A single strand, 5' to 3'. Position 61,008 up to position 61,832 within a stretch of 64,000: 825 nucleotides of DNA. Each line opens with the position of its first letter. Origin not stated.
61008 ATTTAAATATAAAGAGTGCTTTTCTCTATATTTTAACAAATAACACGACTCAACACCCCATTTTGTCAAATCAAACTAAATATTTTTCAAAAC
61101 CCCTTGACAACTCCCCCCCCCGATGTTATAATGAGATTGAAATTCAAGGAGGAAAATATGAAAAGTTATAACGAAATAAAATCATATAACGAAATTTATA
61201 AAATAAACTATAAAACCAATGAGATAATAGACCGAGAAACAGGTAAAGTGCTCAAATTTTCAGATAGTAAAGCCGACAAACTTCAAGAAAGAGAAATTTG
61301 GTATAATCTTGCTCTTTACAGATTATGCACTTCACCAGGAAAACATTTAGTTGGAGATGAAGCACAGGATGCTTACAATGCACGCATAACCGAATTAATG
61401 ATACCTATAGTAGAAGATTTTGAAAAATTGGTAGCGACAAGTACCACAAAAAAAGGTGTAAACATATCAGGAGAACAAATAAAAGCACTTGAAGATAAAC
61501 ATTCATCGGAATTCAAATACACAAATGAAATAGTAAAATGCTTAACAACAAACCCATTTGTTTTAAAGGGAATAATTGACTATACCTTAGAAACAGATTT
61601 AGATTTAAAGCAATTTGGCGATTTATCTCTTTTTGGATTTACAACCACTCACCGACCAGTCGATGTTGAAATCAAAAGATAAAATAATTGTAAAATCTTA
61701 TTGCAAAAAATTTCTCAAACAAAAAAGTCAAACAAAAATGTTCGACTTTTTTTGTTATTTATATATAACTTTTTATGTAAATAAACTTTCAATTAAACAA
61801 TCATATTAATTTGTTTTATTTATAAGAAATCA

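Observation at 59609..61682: Divergent orphan gene pair, each driven by a perfect promoter whose spacer is built around a G8 or C9 homopolymer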

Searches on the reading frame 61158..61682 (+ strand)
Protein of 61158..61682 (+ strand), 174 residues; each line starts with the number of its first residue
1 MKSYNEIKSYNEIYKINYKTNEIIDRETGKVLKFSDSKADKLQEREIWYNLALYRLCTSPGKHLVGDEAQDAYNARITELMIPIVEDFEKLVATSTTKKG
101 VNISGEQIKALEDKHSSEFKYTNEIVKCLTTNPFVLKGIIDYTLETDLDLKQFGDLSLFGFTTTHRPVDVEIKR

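Call 6: search_protein_families(library=pfam, proteins=[window:61158-61682:+], max_evalue=0.1)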
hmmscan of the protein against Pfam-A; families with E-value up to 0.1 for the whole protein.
window:61158-61682:+ (174 aa): 0 families

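Call 7: search_protein_families(library=phrogs, proteins=[window:61158-61682:+], max_evalue=0.1)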
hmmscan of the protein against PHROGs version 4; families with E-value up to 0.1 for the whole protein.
window:61158-61682:+ (174 aa): 1 family
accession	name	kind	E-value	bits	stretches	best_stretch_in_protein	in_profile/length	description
phrog_6758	-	unknown function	0.088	12.6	0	69-124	19-75/526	-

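Call 8: find_encoding_contigs(protein=window:61158-61682:+, flank=6000, max_places=10)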
Protein window:61158-61682:+ (174 aa): 5 contigs read that carry it; 5 places shown.
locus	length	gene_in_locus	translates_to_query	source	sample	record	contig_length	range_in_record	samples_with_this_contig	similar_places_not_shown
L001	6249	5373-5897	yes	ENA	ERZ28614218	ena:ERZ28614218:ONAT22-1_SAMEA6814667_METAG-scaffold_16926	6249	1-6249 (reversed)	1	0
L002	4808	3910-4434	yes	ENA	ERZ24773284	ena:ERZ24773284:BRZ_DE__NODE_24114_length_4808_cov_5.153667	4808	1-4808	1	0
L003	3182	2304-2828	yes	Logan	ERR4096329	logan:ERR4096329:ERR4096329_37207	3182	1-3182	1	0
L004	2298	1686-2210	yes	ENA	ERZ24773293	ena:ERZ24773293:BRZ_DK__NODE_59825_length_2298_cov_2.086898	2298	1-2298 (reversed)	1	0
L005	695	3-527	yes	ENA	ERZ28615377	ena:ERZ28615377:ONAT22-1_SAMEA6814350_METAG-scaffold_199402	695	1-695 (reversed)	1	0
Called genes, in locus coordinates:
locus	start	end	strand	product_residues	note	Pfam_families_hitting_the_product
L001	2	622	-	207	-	?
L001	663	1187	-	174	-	PF09551:Spore_II_R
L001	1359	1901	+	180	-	-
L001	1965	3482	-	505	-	PF12673:SipL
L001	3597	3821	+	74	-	PF06257:VEG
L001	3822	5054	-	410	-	-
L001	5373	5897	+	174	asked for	-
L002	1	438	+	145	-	?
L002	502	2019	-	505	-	PF12673:SipL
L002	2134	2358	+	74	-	PF06257:VEG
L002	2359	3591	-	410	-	-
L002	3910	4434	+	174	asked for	-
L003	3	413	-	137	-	?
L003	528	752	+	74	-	PF06257:VEG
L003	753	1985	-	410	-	-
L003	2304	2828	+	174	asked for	-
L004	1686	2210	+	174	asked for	-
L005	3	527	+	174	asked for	?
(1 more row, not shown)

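Call 14: find_homologous_proteins(query=window:61158-61682:+, max_evalue=0.001)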
Query window:61158-61682:+ (174 aa): 3 proteins with E <= 0.001 among 40 candidates.
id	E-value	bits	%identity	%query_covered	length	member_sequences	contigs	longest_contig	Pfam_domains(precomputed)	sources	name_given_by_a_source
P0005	1.4e-85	303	83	100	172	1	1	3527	-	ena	-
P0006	9.0e-75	268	75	100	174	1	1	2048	-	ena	-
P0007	6.4e-56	207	87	64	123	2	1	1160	-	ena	-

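Call 18: find_encoding_contigs(protein=P0005, flank=8000, max_places=5)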
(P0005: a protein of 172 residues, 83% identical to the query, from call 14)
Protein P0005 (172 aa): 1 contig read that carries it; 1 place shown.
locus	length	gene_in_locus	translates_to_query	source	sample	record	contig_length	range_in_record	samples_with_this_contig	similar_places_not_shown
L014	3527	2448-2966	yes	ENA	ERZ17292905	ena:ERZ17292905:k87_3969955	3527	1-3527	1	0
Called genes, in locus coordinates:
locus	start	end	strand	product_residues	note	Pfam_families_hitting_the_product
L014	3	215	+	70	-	?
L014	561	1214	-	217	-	-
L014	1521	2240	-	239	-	-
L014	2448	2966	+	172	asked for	-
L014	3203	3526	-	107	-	?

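Call 19: find_encoding_contigs(protein=P0006, flank=8000, max_places=5)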
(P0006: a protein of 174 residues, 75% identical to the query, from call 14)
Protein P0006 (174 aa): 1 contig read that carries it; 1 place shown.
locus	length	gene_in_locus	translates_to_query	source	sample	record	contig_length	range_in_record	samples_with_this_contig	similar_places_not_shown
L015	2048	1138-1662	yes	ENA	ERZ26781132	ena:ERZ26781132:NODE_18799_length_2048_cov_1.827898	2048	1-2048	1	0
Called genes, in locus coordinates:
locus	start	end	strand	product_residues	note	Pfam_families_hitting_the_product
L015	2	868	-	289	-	?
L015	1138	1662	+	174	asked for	-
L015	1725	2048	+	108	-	?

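Call 44: predict_structure(alignment_id=A2)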
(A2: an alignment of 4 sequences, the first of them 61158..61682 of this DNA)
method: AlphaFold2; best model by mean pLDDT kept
length: 174 residues; sequences in the alignment: 4
mean_pLDDT: 81.1   pTM: 0.81
mean pLDDT of the five models: 81.1, 79.9, 77.4, 73.8, 51.9
residues with pLDDT >= 90: 69; 70-90: 70; 50-70: 19; < 50: 16
segments of 3 or more residues with pLDDT < 50: 157-167, 171-174
pLDDT, mean of each block of 10 residues (from residue 1): 90 88 92 92 94 84 70 90 94 80 83 87 85 86 84 51 43 44
secondary structure, 60 per line:
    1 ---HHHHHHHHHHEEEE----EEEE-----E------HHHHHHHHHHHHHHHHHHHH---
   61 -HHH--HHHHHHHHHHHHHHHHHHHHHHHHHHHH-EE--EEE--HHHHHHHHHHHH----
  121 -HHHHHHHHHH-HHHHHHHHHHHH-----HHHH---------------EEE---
elements in order: H4-13 E14-17 E22-25 H38-57 H67-94 E100-102 H105-116 H122-131 H133-144 H150-153 E169-171

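Call 55: search_protein_families(library=padloc, proteins=[window:61158-61682:+], max_evalue=0.1)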
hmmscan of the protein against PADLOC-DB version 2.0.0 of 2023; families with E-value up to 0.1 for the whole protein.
window:61158-61682:+ (174 aa): 0 families

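Call 56: search_protein_families(library=ncbifam, proteins=[window:61158-61682:+], max_evalue=0.1)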
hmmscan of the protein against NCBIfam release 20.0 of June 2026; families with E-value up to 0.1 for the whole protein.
window:61158-61682:+ (174 aa): 0 families

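Call 57: fold_search(model_id=the predicted structure, library=viral)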
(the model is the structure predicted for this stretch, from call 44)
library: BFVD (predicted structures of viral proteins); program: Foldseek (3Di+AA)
matches with E <= 10: 142; with E <= 0.001: 0
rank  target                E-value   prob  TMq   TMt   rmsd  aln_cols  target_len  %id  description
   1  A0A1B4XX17            3.9e-01  0.57  0.35  0.32   7.8       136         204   17  Uncharacterized protein [Tenacibaculum phage pT24]
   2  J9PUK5                1.1e+00  0.06  0.16  0.19  12.1       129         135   16  Uncharacterized protein [Bacillus phage BCD7]
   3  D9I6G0                1.2e+00  0.08  0.19  0.13  15.4       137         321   12  Split RnlA RNA ligase 1 and tail fiber attachment catalyst [Acinetobacter phage 133]
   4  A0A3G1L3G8            1.2e+00  0.08  0.15  0.22  11.9       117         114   19  Uncharacterized protein [Synechococcus phage S-CBWM1]
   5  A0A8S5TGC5            1.3e+00  0.06  0.16  0.11  15.1       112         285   12  Rad50 zinc hook motif [Myoviridae sp. ctIty1]
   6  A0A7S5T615            1.4e+00  0.05  0.20  0.17  19.9       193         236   12  (no name in the UniProt tables at hand)
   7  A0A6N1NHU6            1.4e+00  0.04  0.13  0.06  18.4       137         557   11  Peptidase inhibitor I9 [Tupanvirus deep ocean]
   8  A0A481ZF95            1.7e+00  0.18  0.29  0.40   7.1       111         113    4  Uncharacterized protein [Pithovirus LCPAC403]
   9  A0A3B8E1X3            1.7e+00  0.14  0.31  0.20  10.8       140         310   12  Putative internal core protein (Fragment) [Acinetobacter phage AJO2]
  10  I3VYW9                1.7e+00  0.04  0.14  0.05  18.7       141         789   13  (no name in the UniProt tables at hand)
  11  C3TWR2                1.7e+00  0.02  0.14  0.07  15.6       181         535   13  Hoar [Euproctis pseudoconspersa nucleopolyhedrovirus]
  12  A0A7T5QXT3            1.9e+00  0.13  0.25  0.30   7.8       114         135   12  Lipoprotein [Cronobacter phage A24]
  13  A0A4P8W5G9            1.9e+00  0.08  0.21  0.24  12.6       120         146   14  (no name in the UniProt tables at hand)
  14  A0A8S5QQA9            1.9e+00  0.06  0.18  0.25  11.6        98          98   12  WLM domain protein [Myoviridae sp. ctgXL3]
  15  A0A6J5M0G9            2.3e+00  0.05  0.16  0.23  13.1       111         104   15  Uncharacterized protein [uncultured Caudovirales phage]
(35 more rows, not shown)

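Call 64: search_dna_similar(query=window:61158-61682:+, collection=phages, mode=protein, max_evalue=0.01, max_rows=10)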
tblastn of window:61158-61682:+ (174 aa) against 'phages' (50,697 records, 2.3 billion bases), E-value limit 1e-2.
No match.

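Call 76: find_related_loci(query=A2, collection=viral_contigs, flank=5000)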
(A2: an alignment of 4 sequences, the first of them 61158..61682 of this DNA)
Query A2 (174 aa) in viral_contigs; peptide patterns used: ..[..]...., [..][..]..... (x = any residue, [..] = any of these).
151 stretches matched a pattern, but none encodes a relative of the query by tblastn (E <= 1e-3).
